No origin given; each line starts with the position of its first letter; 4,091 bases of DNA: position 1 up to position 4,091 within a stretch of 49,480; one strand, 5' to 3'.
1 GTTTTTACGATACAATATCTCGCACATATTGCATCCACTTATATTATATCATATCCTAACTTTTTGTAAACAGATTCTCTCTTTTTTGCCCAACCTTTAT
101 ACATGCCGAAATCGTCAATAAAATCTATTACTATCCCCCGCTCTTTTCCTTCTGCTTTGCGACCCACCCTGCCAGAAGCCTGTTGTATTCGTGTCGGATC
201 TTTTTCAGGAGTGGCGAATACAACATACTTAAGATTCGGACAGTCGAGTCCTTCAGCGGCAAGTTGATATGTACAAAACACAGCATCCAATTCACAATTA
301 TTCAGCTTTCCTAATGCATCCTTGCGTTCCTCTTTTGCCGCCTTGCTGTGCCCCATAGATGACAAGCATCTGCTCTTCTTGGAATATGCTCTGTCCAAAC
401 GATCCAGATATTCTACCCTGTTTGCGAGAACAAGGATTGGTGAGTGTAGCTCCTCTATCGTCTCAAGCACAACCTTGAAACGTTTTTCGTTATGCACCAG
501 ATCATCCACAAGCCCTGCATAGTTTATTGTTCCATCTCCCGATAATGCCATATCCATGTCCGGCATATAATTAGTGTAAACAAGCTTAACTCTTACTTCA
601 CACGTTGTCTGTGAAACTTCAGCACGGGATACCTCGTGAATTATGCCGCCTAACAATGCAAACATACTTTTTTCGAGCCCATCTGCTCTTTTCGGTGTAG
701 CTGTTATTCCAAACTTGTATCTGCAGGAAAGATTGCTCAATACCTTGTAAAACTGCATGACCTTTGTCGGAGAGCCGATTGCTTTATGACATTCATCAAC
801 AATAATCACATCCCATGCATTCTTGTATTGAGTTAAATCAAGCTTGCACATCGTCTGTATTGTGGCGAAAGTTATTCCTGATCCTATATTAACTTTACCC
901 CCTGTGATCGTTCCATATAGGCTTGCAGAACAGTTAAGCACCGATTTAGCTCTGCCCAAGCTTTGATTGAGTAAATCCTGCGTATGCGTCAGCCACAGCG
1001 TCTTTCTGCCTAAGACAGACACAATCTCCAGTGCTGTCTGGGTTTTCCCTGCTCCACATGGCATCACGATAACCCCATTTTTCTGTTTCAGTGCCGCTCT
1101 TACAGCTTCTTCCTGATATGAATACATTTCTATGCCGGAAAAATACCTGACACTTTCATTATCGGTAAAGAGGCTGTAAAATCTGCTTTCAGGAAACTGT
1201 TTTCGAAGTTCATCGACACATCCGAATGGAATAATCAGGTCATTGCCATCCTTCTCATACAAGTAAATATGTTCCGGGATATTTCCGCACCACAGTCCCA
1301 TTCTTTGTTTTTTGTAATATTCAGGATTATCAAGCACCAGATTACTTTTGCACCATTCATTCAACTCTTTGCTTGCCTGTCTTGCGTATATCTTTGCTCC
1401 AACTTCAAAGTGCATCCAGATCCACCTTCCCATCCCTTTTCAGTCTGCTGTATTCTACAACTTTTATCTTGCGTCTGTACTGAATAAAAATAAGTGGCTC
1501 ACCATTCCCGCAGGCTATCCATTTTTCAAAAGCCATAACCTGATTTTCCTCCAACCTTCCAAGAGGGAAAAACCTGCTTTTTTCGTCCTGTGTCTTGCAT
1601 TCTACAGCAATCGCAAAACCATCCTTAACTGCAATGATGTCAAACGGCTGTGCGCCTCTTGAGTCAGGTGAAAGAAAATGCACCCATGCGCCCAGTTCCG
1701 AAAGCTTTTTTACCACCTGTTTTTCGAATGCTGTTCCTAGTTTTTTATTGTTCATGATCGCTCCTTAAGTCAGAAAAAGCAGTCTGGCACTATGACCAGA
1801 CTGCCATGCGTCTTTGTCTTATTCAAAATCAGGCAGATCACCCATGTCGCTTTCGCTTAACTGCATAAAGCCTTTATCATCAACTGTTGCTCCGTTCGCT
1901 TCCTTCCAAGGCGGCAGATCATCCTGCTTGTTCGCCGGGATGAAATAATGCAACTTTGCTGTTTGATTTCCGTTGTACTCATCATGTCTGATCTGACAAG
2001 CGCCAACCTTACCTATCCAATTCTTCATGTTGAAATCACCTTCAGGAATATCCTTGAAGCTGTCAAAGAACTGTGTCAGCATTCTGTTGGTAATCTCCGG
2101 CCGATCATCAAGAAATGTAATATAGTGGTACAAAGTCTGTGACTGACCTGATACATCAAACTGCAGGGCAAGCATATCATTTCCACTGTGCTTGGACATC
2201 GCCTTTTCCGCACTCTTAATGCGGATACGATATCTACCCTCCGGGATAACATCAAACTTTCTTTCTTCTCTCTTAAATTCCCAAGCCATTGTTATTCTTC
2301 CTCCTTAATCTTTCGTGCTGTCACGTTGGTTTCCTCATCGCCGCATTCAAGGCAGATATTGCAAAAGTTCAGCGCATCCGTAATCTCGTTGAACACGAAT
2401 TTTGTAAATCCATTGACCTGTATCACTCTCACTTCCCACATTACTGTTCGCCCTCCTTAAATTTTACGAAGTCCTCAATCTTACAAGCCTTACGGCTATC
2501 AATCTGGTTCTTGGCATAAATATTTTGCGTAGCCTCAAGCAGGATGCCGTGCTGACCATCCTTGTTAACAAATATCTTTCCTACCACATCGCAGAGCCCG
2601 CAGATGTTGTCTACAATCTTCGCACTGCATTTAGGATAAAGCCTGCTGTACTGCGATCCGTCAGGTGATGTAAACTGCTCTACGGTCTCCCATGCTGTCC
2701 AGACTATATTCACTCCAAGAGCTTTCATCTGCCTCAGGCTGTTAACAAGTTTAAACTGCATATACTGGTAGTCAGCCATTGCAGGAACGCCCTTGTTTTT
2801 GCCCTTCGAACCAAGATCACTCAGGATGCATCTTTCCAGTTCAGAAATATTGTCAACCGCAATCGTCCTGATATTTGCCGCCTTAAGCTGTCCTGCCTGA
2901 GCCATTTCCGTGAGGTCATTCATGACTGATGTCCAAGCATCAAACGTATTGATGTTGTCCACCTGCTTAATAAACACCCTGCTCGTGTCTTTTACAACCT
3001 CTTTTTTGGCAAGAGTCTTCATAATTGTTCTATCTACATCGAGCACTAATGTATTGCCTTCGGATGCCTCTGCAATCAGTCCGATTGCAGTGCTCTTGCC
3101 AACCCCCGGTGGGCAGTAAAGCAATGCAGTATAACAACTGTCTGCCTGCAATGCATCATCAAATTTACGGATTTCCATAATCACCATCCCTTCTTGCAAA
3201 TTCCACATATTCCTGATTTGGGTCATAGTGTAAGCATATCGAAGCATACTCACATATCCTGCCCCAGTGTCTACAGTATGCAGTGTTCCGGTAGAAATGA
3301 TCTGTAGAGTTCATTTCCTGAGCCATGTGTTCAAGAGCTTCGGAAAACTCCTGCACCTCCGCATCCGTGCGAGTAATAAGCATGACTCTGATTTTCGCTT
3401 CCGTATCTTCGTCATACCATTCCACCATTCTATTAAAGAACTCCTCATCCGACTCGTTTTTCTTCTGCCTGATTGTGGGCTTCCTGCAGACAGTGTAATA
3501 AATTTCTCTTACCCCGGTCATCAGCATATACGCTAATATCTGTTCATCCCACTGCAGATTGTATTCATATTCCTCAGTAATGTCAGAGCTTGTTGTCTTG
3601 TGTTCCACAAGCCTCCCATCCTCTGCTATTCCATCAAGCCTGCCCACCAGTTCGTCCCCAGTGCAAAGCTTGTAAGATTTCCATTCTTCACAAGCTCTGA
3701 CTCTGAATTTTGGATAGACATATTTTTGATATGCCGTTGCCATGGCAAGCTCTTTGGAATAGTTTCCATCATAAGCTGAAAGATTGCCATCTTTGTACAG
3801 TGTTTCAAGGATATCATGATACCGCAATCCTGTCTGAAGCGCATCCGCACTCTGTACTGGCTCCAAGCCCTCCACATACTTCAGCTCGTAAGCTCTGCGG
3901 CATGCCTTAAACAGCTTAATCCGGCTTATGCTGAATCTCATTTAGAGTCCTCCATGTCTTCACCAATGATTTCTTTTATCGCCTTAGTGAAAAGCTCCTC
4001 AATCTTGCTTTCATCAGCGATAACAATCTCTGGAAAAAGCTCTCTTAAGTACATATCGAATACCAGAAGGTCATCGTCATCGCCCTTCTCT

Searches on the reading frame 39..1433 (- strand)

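Call 14: search_protein_families(library=phrogs, proteins=[window:39-1433:-], max_evalue=0.0001)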
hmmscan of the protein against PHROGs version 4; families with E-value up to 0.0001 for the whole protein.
window:39-1433:- (464 aa): 7 families
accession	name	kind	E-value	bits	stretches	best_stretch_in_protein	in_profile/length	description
phrog_16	-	DNA, RNA and nucleotide metabolism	2.8e-58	199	1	42-447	235-609/986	DNA helicase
phrog_9690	-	DNA, RNA and nucleotide metabolism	2.1e-24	87.1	1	201-457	35-293/306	DNA helicase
phrog_62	-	DNA, RNA and nucleotide metabolism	9.3e-18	64.1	2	93-252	687-854/1881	DNA helicase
phrog_16259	-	DNA, RNA and nucleotide metabolism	1.1e-08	35.7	1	99-218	114-236/330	DNA helicase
phrog_16694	-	unknown function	4.6e-07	29.2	0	99-219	271-413/1010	-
phrog_2488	-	DNA, RNA and nucleotide metabolism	1.8e-06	28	0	98-163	14-92/579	DNA helicase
phrog_14619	-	DNA, RNA and nucleotide metabolism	4.7e-06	27.3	1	101-196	118-220/314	DNA helicase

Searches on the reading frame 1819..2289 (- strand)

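Call 90: search_protein_families(library=pfam, proteins=[window:1819-2289:-], max_evalue=0.01)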
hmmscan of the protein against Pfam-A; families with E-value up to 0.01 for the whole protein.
window:1819-2289:- (156 aa): 1 family
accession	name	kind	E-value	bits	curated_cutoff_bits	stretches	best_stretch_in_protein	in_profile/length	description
PF05037.18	DUF669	-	4.2e-07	30.6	21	1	11-49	10-48/138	Protein of unknown function (DUF669)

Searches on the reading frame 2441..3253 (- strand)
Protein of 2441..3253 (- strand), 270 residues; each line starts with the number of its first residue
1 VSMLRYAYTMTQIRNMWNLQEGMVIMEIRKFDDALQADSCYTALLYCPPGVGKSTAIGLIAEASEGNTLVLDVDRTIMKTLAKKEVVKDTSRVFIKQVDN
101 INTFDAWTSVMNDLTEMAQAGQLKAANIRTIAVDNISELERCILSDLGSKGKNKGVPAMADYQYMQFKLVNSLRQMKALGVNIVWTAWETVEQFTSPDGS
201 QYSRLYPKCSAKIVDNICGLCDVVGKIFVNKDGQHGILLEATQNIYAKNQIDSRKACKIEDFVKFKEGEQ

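Call 14: search_protein_families(library=phrogs, proteins=[window:2441-3253:-], max_evalue=0.0001)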
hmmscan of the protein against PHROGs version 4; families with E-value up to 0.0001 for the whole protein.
window:2441-3253:- (270 aa): 2 families
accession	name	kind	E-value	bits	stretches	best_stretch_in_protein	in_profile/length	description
phrog_124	-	DNA, RNA and nucleotide metabolism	1.1e-43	151.1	1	20-262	21-245/382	Sak4-like ssDNA annealing protein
phrog_8097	-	DNA, RNA and nucleotide metabolism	1.7e-06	28.1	1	45-248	265-459/598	exonuclease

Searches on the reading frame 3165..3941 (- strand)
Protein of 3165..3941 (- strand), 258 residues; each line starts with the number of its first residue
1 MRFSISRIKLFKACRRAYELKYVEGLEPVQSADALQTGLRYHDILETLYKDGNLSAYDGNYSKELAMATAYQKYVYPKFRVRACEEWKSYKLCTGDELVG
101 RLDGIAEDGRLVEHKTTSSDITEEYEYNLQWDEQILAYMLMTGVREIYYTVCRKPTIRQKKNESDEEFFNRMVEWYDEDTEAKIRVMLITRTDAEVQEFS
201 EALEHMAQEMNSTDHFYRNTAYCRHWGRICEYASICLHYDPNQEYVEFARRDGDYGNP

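Call 14: search_protein_families(library=phrogs, proteins=[window:3165-3941:-], max_evalue=0.0001)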
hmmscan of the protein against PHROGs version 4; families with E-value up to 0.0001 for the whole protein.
window:3165-3941:- (258 aa): 3 families
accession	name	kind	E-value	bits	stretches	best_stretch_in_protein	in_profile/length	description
phrog_1218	-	DNA, RNA and nucleotide metabolism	2.8e-18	67.3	1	3-166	10-221/364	exonuclease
phrog_8097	-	DNA, RNA and nucleotide metabolism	4.3e-10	39.9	0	143-224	152-231/598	exonuclease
phrog_1706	-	DNA, RNA and nucleotide metabolism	1.1e-07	32.6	1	25-246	75-252/293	CRISPR/Cas system associated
